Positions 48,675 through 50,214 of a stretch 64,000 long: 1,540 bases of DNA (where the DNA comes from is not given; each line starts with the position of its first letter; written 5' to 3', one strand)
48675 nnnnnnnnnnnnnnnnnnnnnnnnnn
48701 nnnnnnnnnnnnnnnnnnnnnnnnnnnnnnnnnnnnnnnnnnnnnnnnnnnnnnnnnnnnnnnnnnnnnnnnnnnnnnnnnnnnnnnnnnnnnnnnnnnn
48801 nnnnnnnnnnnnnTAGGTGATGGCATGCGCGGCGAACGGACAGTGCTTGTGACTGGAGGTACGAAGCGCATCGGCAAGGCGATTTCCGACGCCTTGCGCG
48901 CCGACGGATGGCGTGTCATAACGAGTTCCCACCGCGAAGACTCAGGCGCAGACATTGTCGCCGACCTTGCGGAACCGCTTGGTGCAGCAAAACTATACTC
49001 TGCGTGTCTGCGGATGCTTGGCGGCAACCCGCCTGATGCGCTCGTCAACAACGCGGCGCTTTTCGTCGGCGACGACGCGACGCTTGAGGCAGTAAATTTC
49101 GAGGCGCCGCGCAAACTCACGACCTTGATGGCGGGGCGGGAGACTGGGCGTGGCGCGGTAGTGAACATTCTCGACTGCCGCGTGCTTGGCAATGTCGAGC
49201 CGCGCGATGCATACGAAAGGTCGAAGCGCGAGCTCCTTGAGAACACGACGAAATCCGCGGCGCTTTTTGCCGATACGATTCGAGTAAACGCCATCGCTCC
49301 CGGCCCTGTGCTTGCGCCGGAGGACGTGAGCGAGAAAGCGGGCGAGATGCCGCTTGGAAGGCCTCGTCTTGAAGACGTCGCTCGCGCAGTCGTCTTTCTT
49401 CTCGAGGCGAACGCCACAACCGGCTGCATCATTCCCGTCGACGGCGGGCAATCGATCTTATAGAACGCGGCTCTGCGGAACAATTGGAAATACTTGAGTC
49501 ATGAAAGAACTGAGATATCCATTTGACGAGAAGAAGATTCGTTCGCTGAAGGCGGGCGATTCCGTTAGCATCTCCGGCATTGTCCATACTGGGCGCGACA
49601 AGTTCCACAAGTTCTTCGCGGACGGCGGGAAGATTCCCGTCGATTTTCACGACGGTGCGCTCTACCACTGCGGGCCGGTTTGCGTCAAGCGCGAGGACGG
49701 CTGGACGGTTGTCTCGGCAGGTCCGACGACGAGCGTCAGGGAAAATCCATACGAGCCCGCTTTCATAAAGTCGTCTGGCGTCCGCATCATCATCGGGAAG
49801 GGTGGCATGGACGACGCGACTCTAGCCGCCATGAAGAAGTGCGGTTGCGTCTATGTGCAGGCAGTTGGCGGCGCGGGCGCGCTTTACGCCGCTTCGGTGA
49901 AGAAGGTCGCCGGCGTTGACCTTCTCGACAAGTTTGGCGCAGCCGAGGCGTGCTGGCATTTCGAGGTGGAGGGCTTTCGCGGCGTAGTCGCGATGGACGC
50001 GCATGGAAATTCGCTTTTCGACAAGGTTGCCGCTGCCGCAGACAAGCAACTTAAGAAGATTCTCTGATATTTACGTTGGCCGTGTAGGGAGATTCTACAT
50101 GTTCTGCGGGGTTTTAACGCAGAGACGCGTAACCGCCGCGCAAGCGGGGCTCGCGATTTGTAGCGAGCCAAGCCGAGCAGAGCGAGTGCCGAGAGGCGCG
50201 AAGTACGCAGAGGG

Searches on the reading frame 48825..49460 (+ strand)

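Call 53: search_protein_families(library=pfam, proteins=[window:48825-49460:+], max_evalue=0.001)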
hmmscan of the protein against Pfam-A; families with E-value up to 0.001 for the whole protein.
window:48825-49460:+ (212 aa): 3 families
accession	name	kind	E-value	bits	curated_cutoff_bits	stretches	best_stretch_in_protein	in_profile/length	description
PF13561.12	adh_short_C2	-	2.6e-15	57.1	27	1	98-209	111-235/236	Enoyl-(Acyl carrier protein) reductase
PF00106.31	adh_short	-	4.4e-11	43.1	26.6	1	6-165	2-185/195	short chain dehydrogenase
PF01370.27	Epimerase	-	4e-05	23.6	20.9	1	7-102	1-102/240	NAD dependent epimerase/dehydratase family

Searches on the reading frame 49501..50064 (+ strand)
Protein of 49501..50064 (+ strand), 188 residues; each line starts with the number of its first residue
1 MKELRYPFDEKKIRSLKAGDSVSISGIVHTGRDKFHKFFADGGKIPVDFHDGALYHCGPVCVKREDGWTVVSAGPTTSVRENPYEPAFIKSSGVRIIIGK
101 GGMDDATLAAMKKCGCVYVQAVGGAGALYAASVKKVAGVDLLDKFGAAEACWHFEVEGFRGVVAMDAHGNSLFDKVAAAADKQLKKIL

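Call 53: search_protein_families(library=pfam, proteins=[window:49501-50064:+], max_evalue=0.001)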
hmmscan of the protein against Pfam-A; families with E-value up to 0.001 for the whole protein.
window:49501-50064:+ (188 aa): 1 family
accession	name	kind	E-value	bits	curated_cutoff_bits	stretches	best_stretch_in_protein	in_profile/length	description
PF05683.17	Fumerase_C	-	1.8e-45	155.3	22.2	1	9-175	36-204/205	Fumarase C-terminus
